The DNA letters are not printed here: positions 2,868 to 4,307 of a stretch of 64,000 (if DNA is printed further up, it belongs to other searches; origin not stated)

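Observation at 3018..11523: Composite HdrD-like / EtfBA / HdrA / FlxDCBA operon: candidate uncharacterised double-module electron-bifurcating complex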

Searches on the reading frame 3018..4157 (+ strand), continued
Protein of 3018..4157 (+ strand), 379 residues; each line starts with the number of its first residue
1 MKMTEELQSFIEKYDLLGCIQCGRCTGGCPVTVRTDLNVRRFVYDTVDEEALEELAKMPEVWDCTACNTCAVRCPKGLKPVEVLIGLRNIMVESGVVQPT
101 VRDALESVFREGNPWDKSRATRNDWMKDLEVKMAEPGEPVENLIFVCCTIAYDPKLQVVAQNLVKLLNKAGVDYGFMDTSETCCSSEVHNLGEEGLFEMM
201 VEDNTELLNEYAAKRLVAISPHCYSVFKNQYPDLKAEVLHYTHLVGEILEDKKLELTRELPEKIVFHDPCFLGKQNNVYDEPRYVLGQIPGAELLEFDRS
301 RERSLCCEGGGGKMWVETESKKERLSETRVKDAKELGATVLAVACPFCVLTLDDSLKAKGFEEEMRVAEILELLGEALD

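Call 63: search_protein_families(library=pfam, proteins=[L067:6343-7983:+, L067:8765-9748:+, L067:5751-6260:+, L067:4938-5708:+, L067:1947-3476:+, L067:55-1704:+, L061:8652-9188:+, L061:7900-8280:+, L067:3792-4493:+, L068:9677-10729:+], max_evalue=0.00001)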
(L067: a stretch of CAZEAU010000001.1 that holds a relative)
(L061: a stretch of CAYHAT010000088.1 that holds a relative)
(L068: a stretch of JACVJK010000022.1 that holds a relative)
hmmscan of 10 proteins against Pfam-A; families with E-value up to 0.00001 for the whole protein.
L067:6343-7983:+ (546 aa): 1 family
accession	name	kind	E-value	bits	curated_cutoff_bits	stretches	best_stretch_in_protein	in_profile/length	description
PF01642.28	MM_CoA_mutase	-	1.7e-225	749.9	22.1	1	24-538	2-512/512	Methylmalonyl-CoA mutase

L067:8765-9748:+ (327 aa): 1 family
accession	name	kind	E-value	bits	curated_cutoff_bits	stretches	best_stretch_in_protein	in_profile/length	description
PF02310.24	B12-binding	-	8.3e-25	87.4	32.1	1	201-314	1-116/121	B12 binding domain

L067:5751-6260:+ (169 aa): 1 family
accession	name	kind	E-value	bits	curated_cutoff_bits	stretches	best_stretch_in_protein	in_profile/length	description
PF02572.21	CobA_CobO_BtuR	-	2.8e-60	203.9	25.7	1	1-169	4-172/172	ATP:corrinoid adenosyltransferase BtuR/CobO/CobP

L067:4938-5708:+ (256 aa): 0 families

L067:1947-3476:+ (509 aa): 7 families
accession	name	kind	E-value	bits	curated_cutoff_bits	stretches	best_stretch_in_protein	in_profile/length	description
PF01593.30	Amino_oxidase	-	2.5e-23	83.5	19.8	1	14-501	2-442/443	Flavin containing amine oxidoreductase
PF01266.30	DAO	-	2.1e-11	44.4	27.9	1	5-40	1-36/353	FAD dependent oxidoreductase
PF13450.12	NAD_binding_8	-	3.5e-11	43.7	21.9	1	8-59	1-53/68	NAD(P)-binding Rossmann-like domain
PF00890.30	FAD_binding_2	-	3.9e-07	30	20.4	1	5-42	1-37/414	FAD binding domain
PF01494.25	FAD_binding_3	-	2.8e-06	27.2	22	0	5-37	3-35/349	FAD binding domain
PF12831.13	FAD_oxidored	-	4e-06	26.8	27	0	5-42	1-38/416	FAD dependent oxidoreductase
PF00070.33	Pyr_redox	-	5.4e-06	27.3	22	0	6-41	2-36/82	Pyridine nucleotide-disulphide oxidoreductase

L067:55-1704:+ (549 aa): 0 families

L061:8652-9188:+ (178 aa): 1 family
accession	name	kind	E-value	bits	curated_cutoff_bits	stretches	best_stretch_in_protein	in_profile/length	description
PF02310.24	B12-binding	-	1.6e-27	96.2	32.1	1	53-165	2-116/121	B12 binding domain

L061:7900-8280:+ (126 aa): 0 families

L067:3792-4493:+ (233 aa): 0 families

L068:9677-10729:+ (350 aa): 2 families
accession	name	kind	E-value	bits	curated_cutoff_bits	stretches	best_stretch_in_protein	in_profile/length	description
PF03734.19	YkuD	-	2.8e-30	106.2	23.4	1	222-349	2-146/146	L,D-transpeptidase catalytic domain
PF12229.13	PG_binding_4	-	2.4e-16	60.4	22.1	1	89-204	1-116/117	Putative peptidoglycan binding domain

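Call 83: predict_structure(alignment_id=A1)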
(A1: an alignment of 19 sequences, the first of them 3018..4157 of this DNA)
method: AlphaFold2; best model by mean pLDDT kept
length: 379 residues; sequences in the alignment: 19
mean_pLDDT: 69.1   pTM: 0.71
mean pLDDT of the five models: 69.1, 69.0, 69.0, 68.2, 65.2
residues with pLDDT >= 90: 121; 70-90: 82; 50-70: 42; < 50: 134
segments of 3 or more residues with pLDDT < 50: 1-4, 6-121, 308-321
pLDDT, mean of each block of 10 residues (from residue 1): 43 40 36 38 42 44 37 41 47 42 41 41 70 91 86 80 95 84 63 67 88 94 87 94 96 91 87 74 94 87 51 43 69 94 86 78 94 92
secondary structure, 60 per line:
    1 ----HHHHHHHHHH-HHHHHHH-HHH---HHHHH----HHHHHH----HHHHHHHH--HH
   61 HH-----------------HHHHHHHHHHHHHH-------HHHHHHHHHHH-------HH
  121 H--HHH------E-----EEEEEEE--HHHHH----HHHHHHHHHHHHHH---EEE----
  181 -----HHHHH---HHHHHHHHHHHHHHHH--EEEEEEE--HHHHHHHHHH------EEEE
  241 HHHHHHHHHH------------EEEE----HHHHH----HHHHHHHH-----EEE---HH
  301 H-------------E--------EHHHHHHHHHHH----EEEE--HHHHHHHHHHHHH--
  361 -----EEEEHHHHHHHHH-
elements in order: H5-14 H16-22 H30-34 H39-44 H49-56 H59-62 H80-93 H101-111 E139-145 H148-152 H157-170 E174-176 H186-190 H194-209 E212-218 H221-230 E237-240 H241-250 E263-266 H271-275 H280-287 E293-295 H325-335 E340-343 H346-358 E366-369 H370-378

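Call 85: fold_search(model_id=the predicted structure, library=pdb)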
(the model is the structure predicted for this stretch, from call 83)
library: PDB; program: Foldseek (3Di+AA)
matches with E <= 10: 860; with E <= 0.001: 29
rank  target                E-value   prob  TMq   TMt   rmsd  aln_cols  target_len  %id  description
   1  9ojn                  1.9e-19  1.00  0.61  0.33   9.3       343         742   30  Structure of Mycobacterium smegmatis EtfD (released 2025-05-21)
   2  9a6l_A                6.9e-11  1.00  0.48  0.74   4.4       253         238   21  Integrative model of LUTA-LUTB by crosslinking MS and deep learning (released 2024-09-18)
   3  8rvu_B                1.1e-07  1.00  0.43  0.56   6.1       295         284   17  CryoEM structure of the Elp-Hdr complex of Methanothermobacter marburgensis state 2 (composite structure) (released 2025-05-14)
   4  8rwn_B                1.2e-07  1.00  0.44  0.57   6.0       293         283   17  CryoEM structure of the Hdr(ABC)2 subunits of the Elp-Hdr complex of Methanothermobacter marburgensis (released 2025-05-14)
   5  5odc_B                3.3e-07  1.00  0.46  0.59   5.0       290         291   16  Heterodisulfide reductase / [NiFe]-hydrogenase complex from Methanothermococcus thermolithotrophicus at 2.3 A resoluti (released 2017-08-30)
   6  8rvy_B                1.3e-06  1.00  0.43  0.55   5.6       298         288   16  CryoEM structure of the Elp-Hdr complex of Methanothermobacter marburgensis state 1 (composite structure) (released 2025-05-14)
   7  7bkb_B                1.8e-06  1.00  0.47  0.59   5.0       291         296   18  Formate dehydrogenase - heterodisulfide reductase - formylmethanofuran dehydrogenase complex from Methanospirillum hun (released 2021-09-29)
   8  8rvy_b                8.6e-06  1.00  0.45  0.57   5.2       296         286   16  CryoEM structure of the Elp-Hdr complex of Methanothermobacter marburgensis state 1 (composite structure) (released 2025-05-14)
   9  5hj7_A                1.4e-04  1.00  0.26  0.35  10.0       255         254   10  Glutamate Racemase Mycobacterium tuberculosis (MurI) with bound D-glutamate, 2.3 Angstrom resolution, X-ray diffractio (released 2016-05-25)
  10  3s81_B                1.8e-04  1.00  0.28  0.39   9.0       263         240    9  Crystal Structure of Putative Aspartate Racemase from Salmonella Typhimurium (released 2011-06-15)
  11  3s7z_B                2.0e-04  1.00  0.29  0.42   9.0       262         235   10  Crystal Structure of Putative Aspartate Racemase from Salmonella Typhimurium Complexed with Succinate (released 2011-10-05)
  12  5evc_B                2.6e-04  1.00  0.29  0.41   9.0       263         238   10  Crystal structure of putative aspartate racemase from Salmonella Typhimurium complexed with sulfate and potassium (released 2015-12-02)
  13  3s81_C                2.9e-04  1.00  0.29  0.40   9.2       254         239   11  Crystal Structure of Putative Aspartate Racemase from Salmonella Typhimurium (released 2011-06-15)
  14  5hj7_B                2.9e-04  1.00  0.27  0.35   9.9       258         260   11  Glutamate Racemase Mycobacterium tuberculosis (MurI) with bound D-glutamate, 2.3 Angstrom resolution, X-ray diffractio (released 2016-05-25)
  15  3s81_A                3.3e-04  1.00  0.28  0.41   9.1       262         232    9  Crystal Structure of Putative Aspartate Racemase from Salmonella Typhimurium (released 2011-06-15)
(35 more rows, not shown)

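Call 86: search_protein_representatives(protein=window:3024-4157:+)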
Query: 377 residues. Proteins with E-value up to 0.001 (for the whole library): 10313; up to 1e-10: 4758; up to 1e-30: 1480. The best 150 are listed.
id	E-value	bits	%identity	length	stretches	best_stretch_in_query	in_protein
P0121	3.7e-116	404.7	49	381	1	5-376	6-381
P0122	2.3e-101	356.0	43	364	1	14-373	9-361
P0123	3.9e-90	319.0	42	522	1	13-359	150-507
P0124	2.3e-89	316.5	43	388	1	17-372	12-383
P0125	6.0e-88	311.8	42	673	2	56-375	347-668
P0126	5.1e-87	308.8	32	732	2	57-374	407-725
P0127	6.1e-86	305.3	41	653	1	13-374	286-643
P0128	2.4e-84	300.0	41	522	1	16-375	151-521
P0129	1.1e-83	297.8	40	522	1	8-375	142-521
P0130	1.1e-83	297.8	40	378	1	14-376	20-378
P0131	1.5e-82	294.1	41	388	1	14-376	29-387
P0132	4.8e-82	292.4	40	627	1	13-375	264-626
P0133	9.4e-82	291.5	39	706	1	10-376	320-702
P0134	1.4e-81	290.9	38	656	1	12-375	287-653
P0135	6.9e-81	288.6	38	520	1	14-375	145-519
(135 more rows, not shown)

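Call 88: find_encoding_contigs(protein=P0125, flank=6000, max_places=2)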
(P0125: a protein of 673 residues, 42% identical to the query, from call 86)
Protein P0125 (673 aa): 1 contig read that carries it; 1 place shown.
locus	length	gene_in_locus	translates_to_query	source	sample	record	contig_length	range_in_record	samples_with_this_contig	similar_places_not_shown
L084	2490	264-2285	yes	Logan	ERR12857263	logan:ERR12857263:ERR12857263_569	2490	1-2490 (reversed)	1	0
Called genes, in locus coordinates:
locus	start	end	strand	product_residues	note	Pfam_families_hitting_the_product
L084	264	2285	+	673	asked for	PF13534:Fer4_17 (faint), PF13183:Fer4_8, PF13187:Fer4_9, PF13237:Fer4_10 (weak), PF02754:CCG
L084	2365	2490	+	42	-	?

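Call 89: find_encoding_contigs(protein=P0122, flank=8000, max_places=2)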
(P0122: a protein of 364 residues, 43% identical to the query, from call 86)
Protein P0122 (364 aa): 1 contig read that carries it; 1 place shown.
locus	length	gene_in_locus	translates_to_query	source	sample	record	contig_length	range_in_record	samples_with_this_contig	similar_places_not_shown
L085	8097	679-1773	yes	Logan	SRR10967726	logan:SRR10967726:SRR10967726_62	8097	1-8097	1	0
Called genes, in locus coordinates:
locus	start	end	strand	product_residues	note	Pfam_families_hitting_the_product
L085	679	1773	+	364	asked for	PF12838:Fer4_7 (weak), PF13183:Fer4_8, PF13187:Fer4_9, PF13237:Fer4_10, PF13534:Fer4_17 (weak), PF14697:Fer4_21 (weak), PF02754:CCG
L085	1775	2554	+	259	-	PF01012:ETF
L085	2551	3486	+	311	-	PF01012:ETF, PF00766:ETF_alpha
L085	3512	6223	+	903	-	PF00890:FAD_binding_2 (weak), PF01266:DAO (weak), PF07992:Pyr_redox_2 (weak), PF12831:FAD_oxidored (weak), PF13450:NAD_binding_8 (weak), PF14691:Fer4_20, PF07992:Pyr_redox_2, PF13450:NAD_binding_8, +12 more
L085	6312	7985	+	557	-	PF01494:FAD_binding_3 (weak), PF07992:Pyr_redox_2, PF00890:FAD_binding_2 (weak), PF01266:DAO (weak), PF12831:FAD_oxidored (weak), PF13450:NAD_binding_8, PF13237:Fer4_10 (weak), PF14697:Fer4_21, +7 more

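Call 90: find_encoding_contigs(protein=P0121, flank=10000, max_places=2)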
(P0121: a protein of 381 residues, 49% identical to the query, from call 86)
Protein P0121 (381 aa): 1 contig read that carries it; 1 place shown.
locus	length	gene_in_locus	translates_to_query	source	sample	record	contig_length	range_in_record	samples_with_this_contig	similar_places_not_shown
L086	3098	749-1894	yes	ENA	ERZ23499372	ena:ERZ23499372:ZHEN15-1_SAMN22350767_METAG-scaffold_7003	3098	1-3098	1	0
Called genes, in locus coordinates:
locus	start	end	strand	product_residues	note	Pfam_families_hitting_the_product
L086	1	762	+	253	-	?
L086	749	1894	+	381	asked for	PF13237:Fer4_10 (weak), PF13183:Fer4_8, PF13187:Fer4_9, PF13534:Fer4_17, PF02754:CCG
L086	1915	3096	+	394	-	?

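Call 91: find_encoding_contigs(protein=P0124, flank=10000, max_places=2)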
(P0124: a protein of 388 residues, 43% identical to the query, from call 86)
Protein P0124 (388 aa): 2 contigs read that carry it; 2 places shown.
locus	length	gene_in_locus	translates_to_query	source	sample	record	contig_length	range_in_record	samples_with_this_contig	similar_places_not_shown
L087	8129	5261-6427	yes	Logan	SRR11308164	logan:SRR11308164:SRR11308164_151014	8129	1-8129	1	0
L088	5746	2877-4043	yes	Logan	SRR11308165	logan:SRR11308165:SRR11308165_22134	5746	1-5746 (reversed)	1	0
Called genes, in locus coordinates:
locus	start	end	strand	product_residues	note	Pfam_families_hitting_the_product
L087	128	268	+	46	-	-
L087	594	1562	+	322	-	PF01012:ETF, PF00766:ETF_alpha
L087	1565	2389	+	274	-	PF01012:ETF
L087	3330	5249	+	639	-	PF00037:Fer4 (faint), PF12837:Fer4_6 (faint), PF13187:Fer4_9 (faint), PF07992:Pyr_redox_2 (faint), PF13450:NAD_binding_8 (weak), PF12838:Fer4_7 (weak), PF13237:Fer4_10 (weak), PF14697:Fer4_21, +3 more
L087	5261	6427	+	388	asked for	PF13183:Fer4_8, PF13187:Fer4_9 (weak), PF13237:Fer4_10 (weak), PF13534:Fer4_17 (weak), PF02754:CCG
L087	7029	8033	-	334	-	PF02423:OCD_Mu_crystall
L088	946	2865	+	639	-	PF00037:Fer4 (faint), PF12837:Fer4_6 (faint), PF13187:Fer4_9 (faint), PF07992:Pyr_redox_2 (faint), PF13450:NAD_binding_8 (weak), PF12838:Fer4_7 (weak), PF13237:Fer4_10 (weak), PF14697:Fer4_21, +3 more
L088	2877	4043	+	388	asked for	PF13183:Fer4_8, PF13187:Fer4_9 (weak), PF13237:Fer4_10 (weak), PF13534:Fer4_17 (weak), PF02754:CCG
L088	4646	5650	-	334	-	PF02423:OCD_Mu_crystall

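Call 92: find_encoding_contigs(protein=P0123, flank=10000, max_places=2)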
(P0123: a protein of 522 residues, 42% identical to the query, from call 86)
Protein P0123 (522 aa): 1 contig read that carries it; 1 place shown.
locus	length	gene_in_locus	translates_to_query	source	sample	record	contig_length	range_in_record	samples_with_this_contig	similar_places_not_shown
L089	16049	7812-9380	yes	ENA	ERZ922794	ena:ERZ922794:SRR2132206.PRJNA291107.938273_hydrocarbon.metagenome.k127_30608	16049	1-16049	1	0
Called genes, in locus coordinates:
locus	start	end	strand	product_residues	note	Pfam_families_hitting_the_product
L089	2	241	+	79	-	?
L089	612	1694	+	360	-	PF00180:Iso_dh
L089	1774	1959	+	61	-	-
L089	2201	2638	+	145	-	PF04463:2-thiour_desulf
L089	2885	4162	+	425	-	PF02515:CoA_transf_3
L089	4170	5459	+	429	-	PF02515:CoA_transf_3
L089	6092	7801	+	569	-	PF00890:FAD_binding_2, PF07992:Pyr_redox_2 (faint), PF02910:Succ_DH_flav_C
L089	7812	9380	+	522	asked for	PF13085:Fer2_3, PF13183:Fer4_8, PF13187:Fer4_9 (weak), PF13237:Fer4_10 (weak), PF13534:Fer4_17 (weak), PF02754:CCG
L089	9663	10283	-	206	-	PF05683:Fumerase_C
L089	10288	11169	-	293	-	PF05681:Fumerase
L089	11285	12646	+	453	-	PF00390:malic, PF03949:Malic_M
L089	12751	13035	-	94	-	-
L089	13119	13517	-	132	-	PF01502:PRA-CH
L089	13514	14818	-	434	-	PF00815:Histidinol_dh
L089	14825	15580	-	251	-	PF00977:His_biosynth, PF05690:ThiG (weak), PF01207:Dus (weak), PF02581:TMP-TENI (faint), PF03060:NMO (faint), PF01180:DHO_dh (weak)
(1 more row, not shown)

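Call 97: find_encoding_contigs(protein=P0127, flank=6000, max_places=2)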
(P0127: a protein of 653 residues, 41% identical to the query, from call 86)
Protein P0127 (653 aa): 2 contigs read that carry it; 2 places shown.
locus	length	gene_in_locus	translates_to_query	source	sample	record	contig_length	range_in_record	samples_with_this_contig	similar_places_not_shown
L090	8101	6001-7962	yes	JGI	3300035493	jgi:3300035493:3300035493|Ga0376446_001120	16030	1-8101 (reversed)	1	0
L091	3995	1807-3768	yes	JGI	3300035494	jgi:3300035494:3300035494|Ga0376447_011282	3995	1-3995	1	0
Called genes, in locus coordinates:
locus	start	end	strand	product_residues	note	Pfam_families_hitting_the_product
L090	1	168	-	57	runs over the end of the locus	-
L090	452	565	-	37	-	-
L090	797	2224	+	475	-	PF02629:CoA_binding, PF13380:CoA_binding_2, PF13607:Succ_CoA_lig, PF19045:Ligase_CoA_2 (weak)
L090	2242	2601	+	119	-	PF13549:ATP-grasp_5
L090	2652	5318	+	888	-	PF00384:Molybdopterin, PF01568:Molydop_binding (weak)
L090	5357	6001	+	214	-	PF13247:Fer4_11, PF12838:Fer4_7, PF13187:Fer4_9 (weak), PF14697:Fer4_21 (weak), PF00037:Fer4, PF12797:Fer4_2 (weak), PF12837:Fer4_6 (weak), PF13237:Fer4_10 (weak), +1 more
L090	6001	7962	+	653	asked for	PF13183:Fer4_8, PF13237:Fer4_10, PF12838:Fer4_7 (faint), PF13187:Fer4_9 (weak), PF13534:Fer4_17 (weak), PF02754:CCG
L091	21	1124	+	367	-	PF01568:Molydop_binding (weak)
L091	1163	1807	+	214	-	PF13247:Fer4_11, PF12838:Fer4_7, PF13187:Fer4_9 (weak), PF14697:Fer4_21 (weak), PF00037:Fer4, PF12797:Fer4_2 (weak), PF12837:Fer4_6 (weak), PF13237:Fer4_10 (weak), +1 more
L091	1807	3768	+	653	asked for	PF13183:Fer4_8, PF13237:Fer4_10, PF12838:Fer4_7 (faint), PF13187:Fer4_9 (weak), PF13534:Fer4_17 (weak), PF02754:CCG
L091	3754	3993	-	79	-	?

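Call 98: find_encoding_contigs(protein=P0133, flank=6000, max_places=2)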
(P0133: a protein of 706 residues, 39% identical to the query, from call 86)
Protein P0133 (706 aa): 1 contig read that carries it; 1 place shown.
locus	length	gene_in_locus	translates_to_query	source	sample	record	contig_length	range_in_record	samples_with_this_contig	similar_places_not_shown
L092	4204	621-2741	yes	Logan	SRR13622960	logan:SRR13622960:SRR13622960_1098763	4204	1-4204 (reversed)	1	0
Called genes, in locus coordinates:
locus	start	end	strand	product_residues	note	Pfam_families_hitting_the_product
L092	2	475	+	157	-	?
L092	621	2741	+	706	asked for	PF02665:Nitrate_red_gam (weak), PF13183:Fer4_8, PF13187:Fer4_9, PF13237:Fer4_10, PF02754:CCG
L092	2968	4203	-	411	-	?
